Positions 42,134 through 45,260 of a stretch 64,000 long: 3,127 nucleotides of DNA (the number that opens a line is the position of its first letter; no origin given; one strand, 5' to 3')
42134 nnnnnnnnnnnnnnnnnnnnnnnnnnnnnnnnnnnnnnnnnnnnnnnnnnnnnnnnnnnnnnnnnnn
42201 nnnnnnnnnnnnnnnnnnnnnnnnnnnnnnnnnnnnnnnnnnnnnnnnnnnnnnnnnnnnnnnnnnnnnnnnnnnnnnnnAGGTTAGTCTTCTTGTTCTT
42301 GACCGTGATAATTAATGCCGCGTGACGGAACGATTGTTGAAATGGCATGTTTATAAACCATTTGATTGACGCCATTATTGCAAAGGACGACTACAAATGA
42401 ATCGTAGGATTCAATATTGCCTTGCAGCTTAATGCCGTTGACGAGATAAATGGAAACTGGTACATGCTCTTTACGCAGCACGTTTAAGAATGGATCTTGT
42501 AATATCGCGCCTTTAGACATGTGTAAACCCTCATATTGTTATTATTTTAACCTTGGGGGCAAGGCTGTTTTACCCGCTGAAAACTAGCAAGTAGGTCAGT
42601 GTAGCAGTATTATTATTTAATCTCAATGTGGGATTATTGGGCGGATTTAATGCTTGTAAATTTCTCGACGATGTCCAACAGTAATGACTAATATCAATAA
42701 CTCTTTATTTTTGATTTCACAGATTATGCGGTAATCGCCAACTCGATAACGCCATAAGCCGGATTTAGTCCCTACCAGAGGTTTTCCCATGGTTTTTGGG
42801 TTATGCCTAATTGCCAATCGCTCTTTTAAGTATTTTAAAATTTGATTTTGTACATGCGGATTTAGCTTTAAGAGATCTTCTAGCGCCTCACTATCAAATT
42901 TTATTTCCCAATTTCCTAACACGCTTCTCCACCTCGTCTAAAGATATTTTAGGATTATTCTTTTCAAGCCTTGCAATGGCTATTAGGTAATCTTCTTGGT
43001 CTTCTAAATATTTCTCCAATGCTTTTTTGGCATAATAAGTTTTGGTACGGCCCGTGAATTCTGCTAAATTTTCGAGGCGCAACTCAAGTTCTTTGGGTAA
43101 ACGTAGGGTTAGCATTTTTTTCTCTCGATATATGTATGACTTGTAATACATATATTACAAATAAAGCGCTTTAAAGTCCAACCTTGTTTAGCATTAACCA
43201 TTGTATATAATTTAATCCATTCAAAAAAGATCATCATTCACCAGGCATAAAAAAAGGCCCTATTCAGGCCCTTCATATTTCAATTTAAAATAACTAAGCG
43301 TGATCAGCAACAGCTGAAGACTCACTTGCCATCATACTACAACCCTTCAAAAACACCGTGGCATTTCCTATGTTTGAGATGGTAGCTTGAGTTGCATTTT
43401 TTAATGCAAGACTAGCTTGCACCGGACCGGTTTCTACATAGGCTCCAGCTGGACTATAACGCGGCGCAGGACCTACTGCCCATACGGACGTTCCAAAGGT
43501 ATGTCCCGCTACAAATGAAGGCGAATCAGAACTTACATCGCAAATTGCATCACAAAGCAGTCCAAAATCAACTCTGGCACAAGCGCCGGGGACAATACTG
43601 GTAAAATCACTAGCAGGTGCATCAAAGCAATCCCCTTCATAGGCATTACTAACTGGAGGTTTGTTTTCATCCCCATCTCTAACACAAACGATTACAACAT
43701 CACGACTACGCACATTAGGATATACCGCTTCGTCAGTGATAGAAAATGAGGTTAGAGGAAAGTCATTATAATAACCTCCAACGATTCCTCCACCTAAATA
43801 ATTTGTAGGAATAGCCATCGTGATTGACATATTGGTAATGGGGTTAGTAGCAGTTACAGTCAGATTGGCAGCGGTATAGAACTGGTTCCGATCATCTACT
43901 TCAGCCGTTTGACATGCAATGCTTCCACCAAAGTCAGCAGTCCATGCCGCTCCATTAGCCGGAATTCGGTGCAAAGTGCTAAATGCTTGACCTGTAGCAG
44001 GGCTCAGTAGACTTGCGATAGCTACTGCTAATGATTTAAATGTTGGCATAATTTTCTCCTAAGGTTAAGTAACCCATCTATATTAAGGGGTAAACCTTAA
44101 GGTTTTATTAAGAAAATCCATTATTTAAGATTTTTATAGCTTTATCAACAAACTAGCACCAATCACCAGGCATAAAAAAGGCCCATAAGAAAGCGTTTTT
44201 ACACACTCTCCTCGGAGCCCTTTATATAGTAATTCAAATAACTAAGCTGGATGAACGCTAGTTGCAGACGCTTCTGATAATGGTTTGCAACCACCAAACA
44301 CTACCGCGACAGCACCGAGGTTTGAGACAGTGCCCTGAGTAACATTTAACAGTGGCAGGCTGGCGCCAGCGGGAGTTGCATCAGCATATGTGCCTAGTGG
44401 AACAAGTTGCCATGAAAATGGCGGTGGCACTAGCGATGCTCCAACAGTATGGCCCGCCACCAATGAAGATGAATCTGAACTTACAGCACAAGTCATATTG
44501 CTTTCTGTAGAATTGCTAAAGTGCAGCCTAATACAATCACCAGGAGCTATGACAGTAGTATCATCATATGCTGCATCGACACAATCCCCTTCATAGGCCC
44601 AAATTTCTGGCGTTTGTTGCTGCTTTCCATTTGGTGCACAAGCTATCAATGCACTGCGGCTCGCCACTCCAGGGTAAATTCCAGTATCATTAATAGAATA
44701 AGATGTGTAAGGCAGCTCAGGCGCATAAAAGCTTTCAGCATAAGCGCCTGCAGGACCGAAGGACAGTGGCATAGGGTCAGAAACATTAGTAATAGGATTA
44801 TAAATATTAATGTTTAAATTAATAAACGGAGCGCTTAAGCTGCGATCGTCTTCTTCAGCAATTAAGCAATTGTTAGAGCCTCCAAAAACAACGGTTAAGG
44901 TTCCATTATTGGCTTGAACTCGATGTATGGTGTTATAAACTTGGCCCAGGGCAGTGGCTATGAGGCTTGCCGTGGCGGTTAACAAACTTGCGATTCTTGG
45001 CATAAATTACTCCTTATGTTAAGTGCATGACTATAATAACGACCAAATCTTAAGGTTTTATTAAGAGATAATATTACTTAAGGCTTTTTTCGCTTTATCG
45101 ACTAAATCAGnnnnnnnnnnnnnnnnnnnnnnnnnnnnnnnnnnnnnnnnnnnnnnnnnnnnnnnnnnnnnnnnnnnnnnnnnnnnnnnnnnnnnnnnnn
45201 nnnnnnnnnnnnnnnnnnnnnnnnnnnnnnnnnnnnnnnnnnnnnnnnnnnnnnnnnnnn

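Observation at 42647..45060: A 2.4-kb accessory insertion splits the conserved miaA-hfq junction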

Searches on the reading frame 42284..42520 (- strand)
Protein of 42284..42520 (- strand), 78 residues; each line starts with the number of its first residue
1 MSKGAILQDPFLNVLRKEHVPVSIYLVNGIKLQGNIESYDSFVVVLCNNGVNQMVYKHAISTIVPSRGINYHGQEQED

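Call 3: search_protein_families(library=pfam, proteins=[window:42284-42520:-], max_evalue=0.1)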
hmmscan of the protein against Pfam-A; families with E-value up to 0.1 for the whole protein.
window:42284-42520:- (78 aa): 3 families
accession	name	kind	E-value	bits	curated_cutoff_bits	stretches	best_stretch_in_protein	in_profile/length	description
PF17209.9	Hfq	-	3.8e-30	103.7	27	1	7-69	1-63/64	Hfq protein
PF21979.2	Hfq_1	-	0.021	15.4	27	1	17-63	12-59/61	Hfq related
PF01423.28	LSM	-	0.027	14.6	23.4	1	19-43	8-32/66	LSM domain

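Call 12: find_encoding_contigs(protein=window:42284-42520:-, flank=8000, max_places=10)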
Protein window:42284-42520:- (78 aa): no gene with exactly this product is on record in the collection.

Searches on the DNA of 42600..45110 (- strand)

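Call 78: search_dna_similar(query=window:42600-45110:-, collection=plasmids, mode=distant, max_rows=10)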
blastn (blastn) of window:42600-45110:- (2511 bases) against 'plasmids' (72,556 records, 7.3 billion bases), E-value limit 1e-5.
No match.

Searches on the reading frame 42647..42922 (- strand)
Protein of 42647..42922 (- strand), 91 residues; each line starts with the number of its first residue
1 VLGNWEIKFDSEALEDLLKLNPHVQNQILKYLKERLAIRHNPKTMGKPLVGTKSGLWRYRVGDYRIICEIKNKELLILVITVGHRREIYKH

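Call 3: search_protein_families(library=pfam, proteins=[window:42647-42922:-], max_evalue=0.1)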
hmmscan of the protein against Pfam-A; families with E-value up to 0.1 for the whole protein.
window:42647-42922:- (91 aa): 3 families
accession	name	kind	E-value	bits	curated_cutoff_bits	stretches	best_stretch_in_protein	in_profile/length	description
PF05016.21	ParE_toxin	-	9.3e-16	58.6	23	1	7-89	1-89/89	ParE toxin of type II toxin-antitoxin system, parDE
PF23571.1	GH3_M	-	0.0015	19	23.6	1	48-70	41-63/75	GH3 family central domain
PF05973.20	Gp49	-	0.079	13.5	23.9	0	15-79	1-67/90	Phage derived protein Gp49-like (DUF891)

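Call 31: search_protein_families(library=ncbifam, proteins=[window:42647-42922:-], max_evalue=0.01)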
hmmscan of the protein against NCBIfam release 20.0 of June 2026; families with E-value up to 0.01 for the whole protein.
window:42647-42922:- (91 aa): 1 family
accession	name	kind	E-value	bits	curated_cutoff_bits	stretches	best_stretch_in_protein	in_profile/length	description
TIGR02385.1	RelE_StbE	subfamily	6.1e-10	39.5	27.9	1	6-89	1-88/88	type II toxin-antitoxin system mRNA interferase toxin, RelE/StbE family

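Call 32: search_solved_structures(query=window:42647-42922:-, max_evalue=0.01, show_alignments=2)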
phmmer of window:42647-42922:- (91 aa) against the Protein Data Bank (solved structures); distinct sequences matched with E-value up to 0.01: 7.
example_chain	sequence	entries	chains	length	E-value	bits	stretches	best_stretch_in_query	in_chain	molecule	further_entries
2khe_A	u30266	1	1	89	8e-23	83.5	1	5-90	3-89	Toxin-like protein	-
3g5o_B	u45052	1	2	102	3.1e-07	33.6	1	5-90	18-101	Uncharacterized protein Rv2866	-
4v7j_Ay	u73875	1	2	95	0.00064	23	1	7-89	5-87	Toxin relE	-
4v7k_Ay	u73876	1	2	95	0.00067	23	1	7-89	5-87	Toxin relE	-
9g12_A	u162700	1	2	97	0.00074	22.8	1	13-89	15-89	Toxin RelE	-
4fxe_D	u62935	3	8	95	0.0016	21.8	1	7-89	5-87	mRNA interferase RelE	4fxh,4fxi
2kc8_A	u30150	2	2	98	0.0041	20.4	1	7-85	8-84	Toxin relE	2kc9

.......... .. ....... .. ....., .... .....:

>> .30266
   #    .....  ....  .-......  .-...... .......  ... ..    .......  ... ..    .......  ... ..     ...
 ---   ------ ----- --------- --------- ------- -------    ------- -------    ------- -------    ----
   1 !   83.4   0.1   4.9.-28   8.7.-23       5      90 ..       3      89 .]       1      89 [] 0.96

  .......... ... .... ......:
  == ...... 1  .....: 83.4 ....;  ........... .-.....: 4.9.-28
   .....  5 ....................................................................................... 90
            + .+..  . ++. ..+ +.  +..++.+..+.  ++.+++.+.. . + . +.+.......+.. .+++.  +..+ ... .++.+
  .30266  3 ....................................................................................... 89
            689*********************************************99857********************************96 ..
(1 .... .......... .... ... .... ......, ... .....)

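Call 77: search_dna_similar(query=window:42647-42922:-, collection=plasmids, mode=protein, max_rows=12)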
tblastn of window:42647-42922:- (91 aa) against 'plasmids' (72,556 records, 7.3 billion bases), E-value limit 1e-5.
Records with a match: 967; places in all: 1040; records where one place covers at least 80% of the query: 953.
Best place of each record, by identity: 60-80% 1; <60% 966.
By first word of the organism name: Enterococcus 334; Klebsiella 291; Escherichia 32; Aeromonas 23; Providencia 22; Pseudomonas 20; Citrobacter 17; Listeria 15; Apilactobacillus 15; Arsenophonus 12; and 73 more.
By predicted mobility (MOB-suite, as given by PLSDB): mobilizable 474; non-mobilizable 348; conjugative 145.
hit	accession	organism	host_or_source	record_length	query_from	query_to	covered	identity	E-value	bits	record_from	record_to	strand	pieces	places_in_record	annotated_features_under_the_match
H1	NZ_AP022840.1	Legionella antarctica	-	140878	4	89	95%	51.2%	5e-23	98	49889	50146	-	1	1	type II toxin-antitoxin system RelE/ParE family toxin | ribbon-helix-helix domain-containing protein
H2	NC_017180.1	Zymomonas mobilis subsp. mobilis ATCC 10988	fermenting agave juice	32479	5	90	95%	50.6%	6e-21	92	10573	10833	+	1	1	type II toxin-antitoxin system RelE/ParE family toxin | DUF6290 family protein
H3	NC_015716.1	Zymomonas mobilis subsp. pomaceae ATCC 29192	sick cider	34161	5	90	95%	50.6%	2e-20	91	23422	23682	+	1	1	type II toxin-antitoxin system RelE/ParE family toxin | DUF6290 family protein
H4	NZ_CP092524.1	Cetobacterium somerae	Danio rerio,tissue sample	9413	5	89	93%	50.6%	1e-19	88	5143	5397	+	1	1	type II toxin-antitoxin system RelE/ParE family toxin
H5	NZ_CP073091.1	Corynebacterium tuberculostearicum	Homo sapiens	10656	5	89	93%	50.6%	9e-18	83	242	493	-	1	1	type II toxin-antitoxin system RelE/ParE family toxin | peptidylprolyl isomerase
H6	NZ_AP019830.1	Leptotrichia wadei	-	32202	5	91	96%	49.4%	3e-15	76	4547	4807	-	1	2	type II toxin-antitoxin system RelE/ParE family toxin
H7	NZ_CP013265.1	Sphingobium baderi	cell culture,soil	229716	5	90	95%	48.8%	2e-23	99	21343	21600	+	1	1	type II toxin-antitoxin system RelE/ParE family toxin | DUF6290 family protein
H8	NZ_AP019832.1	Leptotrichia trevisanii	-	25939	5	91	96%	47.8%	2e-13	71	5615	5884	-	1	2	type II toxin-antitoxin system RelE/ParE family toxin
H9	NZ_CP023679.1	Zymomonas mobilis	-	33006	5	90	95%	48.3%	5e-20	89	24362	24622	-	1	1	type II toxin-antitoxin system RelE/ParE family toxin | TraY domain-containing protein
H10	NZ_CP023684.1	Zymomonas mobilis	-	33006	5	90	95%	48.3%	5e-20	89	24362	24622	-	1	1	type II toxin-antitoxin system RelE/ParE family toxin | TraY domain-containing protein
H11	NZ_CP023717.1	Zymomonas mobilis subsp. mobilis ZM4 = ATCC 31821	-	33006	5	90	95%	48.3%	5e-20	89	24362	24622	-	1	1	type II toxin-antitoxin system RelE/ParE family toxin | TraY domain-containing protein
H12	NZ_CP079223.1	Zymomonas mobilis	cell culture,Palm wine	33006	5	90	95%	48.3%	5e-20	89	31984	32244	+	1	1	type II toxin-antitoxin system RelE/ParE family toxin | TraY domain-containing protein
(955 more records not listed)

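Call 89: search_solved_structures(query=window:42647-42922:-, max_evalue=0.01, show_alignments=5)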
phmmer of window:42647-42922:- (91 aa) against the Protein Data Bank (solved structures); distinct sequences matched with E-value up to 0.01: 7.
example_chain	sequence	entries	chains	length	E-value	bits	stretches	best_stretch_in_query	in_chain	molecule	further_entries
2khe_A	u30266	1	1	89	8e-23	83.5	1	5-90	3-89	Toxin-like protein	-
3g5o_B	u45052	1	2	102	3.1e-07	33.6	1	5-90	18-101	Uncharacterized protein Rv2866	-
4v7j_Ay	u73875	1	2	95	0.00064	23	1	7-89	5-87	Toxin relE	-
4v7k_Ay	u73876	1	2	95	0.00067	23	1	7-89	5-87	Toxin relE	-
9g12_A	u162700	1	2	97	0.00074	22.8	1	13-89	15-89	Toxin RelE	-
4fxe_D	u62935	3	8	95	0.0016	21.8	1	7-89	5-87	mRNA interferase RelE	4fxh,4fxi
2kc8_A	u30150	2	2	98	0.0041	20.4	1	7-85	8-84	Toxin relE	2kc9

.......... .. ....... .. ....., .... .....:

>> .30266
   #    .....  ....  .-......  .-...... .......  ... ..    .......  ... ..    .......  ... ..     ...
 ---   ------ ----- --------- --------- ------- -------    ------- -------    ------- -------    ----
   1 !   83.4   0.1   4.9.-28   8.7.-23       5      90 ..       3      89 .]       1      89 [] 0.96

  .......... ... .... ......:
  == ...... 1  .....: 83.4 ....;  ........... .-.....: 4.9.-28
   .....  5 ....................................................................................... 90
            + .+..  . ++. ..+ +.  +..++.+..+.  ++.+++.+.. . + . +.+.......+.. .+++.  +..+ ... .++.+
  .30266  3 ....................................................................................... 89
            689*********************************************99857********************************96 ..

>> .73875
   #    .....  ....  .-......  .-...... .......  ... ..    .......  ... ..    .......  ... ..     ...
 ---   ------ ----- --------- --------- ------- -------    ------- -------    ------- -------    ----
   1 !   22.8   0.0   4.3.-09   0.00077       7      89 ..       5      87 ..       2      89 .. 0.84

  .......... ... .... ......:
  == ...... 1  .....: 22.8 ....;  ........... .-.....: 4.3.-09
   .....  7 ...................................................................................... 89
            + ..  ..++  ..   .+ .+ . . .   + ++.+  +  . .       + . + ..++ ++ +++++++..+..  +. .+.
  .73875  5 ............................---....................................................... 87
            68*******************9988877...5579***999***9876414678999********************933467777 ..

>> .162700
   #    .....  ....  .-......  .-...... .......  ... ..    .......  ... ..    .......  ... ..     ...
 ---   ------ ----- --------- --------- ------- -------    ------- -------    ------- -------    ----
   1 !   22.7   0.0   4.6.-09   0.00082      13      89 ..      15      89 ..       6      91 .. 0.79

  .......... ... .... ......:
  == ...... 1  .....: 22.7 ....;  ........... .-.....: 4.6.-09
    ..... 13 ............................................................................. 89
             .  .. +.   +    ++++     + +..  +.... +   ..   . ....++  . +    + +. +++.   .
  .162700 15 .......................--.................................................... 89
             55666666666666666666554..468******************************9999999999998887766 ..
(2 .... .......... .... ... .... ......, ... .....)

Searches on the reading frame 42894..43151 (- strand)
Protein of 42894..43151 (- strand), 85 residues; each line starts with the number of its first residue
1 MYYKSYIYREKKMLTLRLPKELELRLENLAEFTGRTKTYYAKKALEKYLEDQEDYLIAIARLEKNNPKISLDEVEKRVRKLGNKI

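Call 3: search_protein_families(library=pfam, proteins=[window:42894-43151:-], max_evalue=0.1)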
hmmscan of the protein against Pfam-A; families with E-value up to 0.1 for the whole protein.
window:42894-43151:- (85 aa): 3 families
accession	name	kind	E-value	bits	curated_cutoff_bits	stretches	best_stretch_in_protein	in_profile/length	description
PF19807.5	DUF6290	-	5.7e-06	26.9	27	1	13-77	3-71/72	Family of unknown function (DUF6290)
PF05509.17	TraY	-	9.2e-06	26.1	21.3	1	14-49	1-36/49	TraY domain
PF24992.1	DUF7777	-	0.094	13.4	27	0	4-78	19-88/135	Domain of unknown function (DUF7777)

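Call 31: search_protein_families(library=ncbifam, proteins=[window:42894-43115:-], max_evalue=0.01)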
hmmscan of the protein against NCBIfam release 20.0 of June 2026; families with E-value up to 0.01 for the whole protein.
window:42894-43115:- (73 aa): 2 families
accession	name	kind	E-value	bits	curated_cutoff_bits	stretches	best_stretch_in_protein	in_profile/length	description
NF048017.1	antitoxin_RelB_like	equivalog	1.8e-20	72.9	50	1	5-65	1-65/70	type II toxin-antitoxin system RelB family antitoxin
NF046040.1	RelB_antitoxin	equivalog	5.8e-08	32.9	50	1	3-66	2-68/69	type II toxin-antitoxin system RelB family antitoxin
